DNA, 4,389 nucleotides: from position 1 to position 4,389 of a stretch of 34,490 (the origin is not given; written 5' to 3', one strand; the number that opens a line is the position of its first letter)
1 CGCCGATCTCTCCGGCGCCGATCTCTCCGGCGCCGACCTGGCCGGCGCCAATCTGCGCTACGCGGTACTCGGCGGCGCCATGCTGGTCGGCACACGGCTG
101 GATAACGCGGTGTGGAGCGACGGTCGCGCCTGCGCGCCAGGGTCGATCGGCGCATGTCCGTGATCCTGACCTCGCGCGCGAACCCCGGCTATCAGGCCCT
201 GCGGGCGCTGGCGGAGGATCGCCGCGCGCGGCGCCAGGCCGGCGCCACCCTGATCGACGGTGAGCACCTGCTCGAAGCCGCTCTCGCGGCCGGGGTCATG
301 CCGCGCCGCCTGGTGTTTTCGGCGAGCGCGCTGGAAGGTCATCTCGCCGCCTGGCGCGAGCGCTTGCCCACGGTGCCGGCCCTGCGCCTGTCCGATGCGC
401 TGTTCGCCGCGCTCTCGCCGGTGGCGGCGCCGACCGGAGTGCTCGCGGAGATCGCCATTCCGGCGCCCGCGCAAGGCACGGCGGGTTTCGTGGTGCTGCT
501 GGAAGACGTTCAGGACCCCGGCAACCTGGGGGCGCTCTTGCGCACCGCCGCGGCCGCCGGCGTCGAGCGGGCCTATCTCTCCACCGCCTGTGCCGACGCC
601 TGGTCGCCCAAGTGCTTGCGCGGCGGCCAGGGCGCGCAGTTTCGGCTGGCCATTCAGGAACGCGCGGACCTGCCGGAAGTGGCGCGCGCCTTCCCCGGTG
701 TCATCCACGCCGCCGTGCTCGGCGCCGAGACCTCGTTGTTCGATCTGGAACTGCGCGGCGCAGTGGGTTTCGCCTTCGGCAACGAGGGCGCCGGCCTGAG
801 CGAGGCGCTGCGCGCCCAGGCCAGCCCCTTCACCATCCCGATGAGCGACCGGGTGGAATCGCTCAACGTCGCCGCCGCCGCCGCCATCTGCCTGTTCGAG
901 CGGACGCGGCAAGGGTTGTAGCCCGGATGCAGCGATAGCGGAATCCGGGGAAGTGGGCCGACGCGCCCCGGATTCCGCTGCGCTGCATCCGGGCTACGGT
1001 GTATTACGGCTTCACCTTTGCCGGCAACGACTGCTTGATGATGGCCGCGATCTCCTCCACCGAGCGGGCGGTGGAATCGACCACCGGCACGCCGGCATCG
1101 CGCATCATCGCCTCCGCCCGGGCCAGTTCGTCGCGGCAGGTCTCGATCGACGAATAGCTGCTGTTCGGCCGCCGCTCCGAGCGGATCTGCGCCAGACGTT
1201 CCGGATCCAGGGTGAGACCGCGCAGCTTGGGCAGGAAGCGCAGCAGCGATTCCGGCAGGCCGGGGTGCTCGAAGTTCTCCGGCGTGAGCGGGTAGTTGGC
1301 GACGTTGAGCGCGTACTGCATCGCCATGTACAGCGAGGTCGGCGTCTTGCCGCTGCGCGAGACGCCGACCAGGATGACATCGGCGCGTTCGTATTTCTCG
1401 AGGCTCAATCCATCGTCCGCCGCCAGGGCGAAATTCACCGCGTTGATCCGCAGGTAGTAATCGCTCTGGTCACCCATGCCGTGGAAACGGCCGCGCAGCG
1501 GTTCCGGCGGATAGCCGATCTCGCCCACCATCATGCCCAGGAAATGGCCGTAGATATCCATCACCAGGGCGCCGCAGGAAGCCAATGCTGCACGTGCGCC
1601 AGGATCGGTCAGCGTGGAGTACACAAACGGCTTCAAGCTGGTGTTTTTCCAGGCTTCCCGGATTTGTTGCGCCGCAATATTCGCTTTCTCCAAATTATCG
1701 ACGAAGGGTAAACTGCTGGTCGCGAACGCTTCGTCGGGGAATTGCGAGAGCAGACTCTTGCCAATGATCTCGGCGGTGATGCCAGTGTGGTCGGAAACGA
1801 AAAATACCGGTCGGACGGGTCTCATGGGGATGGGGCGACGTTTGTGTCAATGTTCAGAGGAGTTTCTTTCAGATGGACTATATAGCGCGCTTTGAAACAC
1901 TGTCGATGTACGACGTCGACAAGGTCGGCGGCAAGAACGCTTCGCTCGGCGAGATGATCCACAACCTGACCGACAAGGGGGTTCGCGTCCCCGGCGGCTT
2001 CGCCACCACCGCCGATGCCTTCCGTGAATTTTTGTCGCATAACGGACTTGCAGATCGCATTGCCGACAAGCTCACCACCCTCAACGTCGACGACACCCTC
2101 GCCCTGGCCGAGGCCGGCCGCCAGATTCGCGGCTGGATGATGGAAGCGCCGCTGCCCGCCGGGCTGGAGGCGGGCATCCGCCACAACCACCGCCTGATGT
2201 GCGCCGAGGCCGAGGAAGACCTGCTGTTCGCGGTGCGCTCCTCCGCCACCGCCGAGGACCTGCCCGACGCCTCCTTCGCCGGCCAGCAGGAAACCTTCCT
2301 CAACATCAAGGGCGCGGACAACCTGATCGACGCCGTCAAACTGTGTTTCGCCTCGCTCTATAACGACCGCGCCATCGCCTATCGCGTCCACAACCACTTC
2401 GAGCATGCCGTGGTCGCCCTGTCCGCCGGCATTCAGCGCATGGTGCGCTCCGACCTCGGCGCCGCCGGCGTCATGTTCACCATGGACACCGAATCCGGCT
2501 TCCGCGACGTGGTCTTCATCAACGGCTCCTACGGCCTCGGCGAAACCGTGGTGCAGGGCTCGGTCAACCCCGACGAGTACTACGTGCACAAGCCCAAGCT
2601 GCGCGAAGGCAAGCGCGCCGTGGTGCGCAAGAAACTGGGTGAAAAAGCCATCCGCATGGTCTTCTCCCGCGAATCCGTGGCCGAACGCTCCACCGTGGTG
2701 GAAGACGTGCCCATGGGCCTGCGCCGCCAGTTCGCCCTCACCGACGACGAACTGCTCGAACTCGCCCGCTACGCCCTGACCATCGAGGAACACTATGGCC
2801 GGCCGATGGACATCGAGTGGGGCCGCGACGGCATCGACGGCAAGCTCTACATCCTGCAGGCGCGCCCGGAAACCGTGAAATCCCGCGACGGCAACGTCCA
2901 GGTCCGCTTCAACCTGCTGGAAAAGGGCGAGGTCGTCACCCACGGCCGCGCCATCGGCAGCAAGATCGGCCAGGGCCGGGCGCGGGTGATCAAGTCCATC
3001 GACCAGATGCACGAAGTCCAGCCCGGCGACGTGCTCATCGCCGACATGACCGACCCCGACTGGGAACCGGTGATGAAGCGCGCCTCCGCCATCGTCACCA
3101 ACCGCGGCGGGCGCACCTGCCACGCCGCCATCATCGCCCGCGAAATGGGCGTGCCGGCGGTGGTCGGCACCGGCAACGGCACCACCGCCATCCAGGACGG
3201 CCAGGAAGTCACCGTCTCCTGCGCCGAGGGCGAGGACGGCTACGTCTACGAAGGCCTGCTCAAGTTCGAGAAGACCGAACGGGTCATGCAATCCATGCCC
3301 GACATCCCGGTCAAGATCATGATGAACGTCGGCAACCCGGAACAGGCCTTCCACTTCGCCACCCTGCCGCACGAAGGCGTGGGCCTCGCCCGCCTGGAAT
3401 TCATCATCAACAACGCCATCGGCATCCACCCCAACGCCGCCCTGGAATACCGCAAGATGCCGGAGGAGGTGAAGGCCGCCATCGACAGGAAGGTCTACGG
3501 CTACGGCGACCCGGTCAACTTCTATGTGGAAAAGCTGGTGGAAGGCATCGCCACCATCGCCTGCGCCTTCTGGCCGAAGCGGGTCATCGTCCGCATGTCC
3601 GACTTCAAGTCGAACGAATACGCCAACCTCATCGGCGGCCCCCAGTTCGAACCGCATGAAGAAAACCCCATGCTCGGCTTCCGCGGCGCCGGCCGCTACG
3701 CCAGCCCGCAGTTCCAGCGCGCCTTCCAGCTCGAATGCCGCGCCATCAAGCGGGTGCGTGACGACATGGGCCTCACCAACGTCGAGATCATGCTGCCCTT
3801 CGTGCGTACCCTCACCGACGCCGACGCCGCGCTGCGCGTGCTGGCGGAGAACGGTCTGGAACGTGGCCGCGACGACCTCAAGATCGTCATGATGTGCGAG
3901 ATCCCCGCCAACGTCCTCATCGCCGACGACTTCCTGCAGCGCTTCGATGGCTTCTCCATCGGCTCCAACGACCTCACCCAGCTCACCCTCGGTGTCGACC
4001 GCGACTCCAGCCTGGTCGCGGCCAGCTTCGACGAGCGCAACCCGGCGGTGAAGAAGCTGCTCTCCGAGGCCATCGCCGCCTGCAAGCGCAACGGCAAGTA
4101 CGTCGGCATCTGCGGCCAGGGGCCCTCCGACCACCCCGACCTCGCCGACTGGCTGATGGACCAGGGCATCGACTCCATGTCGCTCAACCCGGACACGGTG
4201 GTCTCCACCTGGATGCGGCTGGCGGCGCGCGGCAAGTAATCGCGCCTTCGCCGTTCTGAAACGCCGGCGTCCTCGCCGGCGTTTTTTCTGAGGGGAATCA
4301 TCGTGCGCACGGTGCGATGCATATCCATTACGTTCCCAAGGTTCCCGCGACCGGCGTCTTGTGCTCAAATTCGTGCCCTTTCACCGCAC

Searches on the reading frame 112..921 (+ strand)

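Call 66: search_protein_families(library=pfam, proteins=[window:112-921:+], max_evalue=0.01)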
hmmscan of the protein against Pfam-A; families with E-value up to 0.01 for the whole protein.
window:112-921:+ (269 aa): 2 families
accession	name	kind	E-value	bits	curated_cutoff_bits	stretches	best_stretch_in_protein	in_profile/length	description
PF00588.24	SpoU_methylase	-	4.6e-30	105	29.7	1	126-262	2-142/142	SpoU rRNA Methylase family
PF22435.1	MRM3-like_sub_bind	-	2.2e-09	38.1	27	1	27-112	4-84/84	MRM3-like substrate binding domain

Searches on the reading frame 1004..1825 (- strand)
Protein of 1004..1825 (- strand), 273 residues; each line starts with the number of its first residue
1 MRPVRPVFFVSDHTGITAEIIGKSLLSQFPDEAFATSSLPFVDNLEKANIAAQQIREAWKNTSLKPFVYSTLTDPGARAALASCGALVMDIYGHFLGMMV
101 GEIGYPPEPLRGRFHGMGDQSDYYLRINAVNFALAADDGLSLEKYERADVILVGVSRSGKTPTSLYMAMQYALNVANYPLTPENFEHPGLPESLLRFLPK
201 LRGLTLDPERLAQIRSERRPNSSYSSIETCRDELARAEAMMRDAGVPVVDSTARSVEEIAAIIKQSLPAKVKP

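Call 66: search_protein_families(library=pfam, proteins=[window:1004-1825:-], max_evalue=0.01)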
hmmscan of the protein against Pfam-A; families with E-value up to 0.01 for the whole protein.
window:1004-1825:- (273 aa): 1 family
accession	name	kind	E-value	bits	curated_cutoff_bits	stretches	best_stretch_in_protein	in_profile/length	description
PF03618.20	Kinase-PPPase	-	4e-71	240.1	23.5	1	7-263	1-255/256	Kinase/pyrophosphorylase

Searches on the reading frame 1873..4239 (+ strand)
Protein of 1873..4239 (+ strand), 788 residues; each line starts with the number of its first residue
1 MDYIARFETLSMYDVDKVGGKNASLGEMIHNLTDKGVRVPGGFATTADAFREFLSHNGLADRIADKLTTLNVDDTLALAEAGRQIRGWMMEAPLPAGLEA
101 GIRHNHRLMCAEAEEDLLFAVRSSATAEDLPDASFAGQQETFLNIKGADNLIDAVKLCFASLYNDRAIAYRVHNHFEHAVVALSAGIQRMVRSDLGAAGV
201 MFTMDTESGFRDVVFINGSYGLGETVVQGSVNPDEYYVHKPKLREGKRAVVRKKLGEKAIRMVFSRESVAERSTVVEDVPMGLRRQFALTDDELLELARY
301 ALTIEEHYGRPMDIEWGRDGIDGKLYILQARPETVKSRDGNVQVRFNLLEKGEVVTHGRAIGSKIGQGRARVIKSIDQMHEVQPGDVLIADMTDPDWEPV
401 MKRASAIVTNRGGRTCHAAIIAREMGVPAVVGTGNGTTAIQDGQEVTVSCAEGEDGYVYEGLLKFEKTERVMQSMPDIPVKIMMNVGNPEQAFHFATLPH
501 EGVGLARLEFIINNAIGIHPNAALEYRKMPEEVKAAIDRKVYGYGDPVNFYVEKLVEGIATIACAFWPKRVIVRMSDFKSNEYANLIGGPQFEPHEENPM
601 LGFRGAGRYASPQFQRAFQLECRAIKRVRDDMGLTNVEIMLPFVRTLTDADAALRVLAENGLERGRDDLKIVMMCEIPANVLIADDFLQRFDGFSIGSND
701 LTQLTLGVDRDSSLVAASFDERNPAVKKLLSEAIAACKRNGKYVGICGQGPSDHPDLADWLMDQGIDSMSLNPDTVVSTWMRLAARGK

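Call 66: search_protein_families(library=pfam, proteins=[window:1873-4239:+], max_evalue=0.01)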
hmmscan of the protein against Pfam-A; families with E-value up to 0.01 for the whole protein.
window:1873-4239:+ (788 aa): 3 families
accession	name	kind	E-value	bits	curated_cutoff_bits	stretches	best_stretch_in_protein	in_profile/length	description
PF01326.24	PPDK_N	-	1.6e-121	406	27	1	16-342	2-318/328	Pyruvate phosphate dikinase, AMP/ATP-binding domain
PF02896.24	PEP-utilizers_C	-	6.7e-63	213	22.8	1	478-783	18-288/293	PEP-utilising enzyme, PEP-binding domain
PF00391.29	PEP-utilizers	-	3.6e-27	94.2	23.1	1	383-453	2-72/72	PEP-utilising enzyme, mobile domain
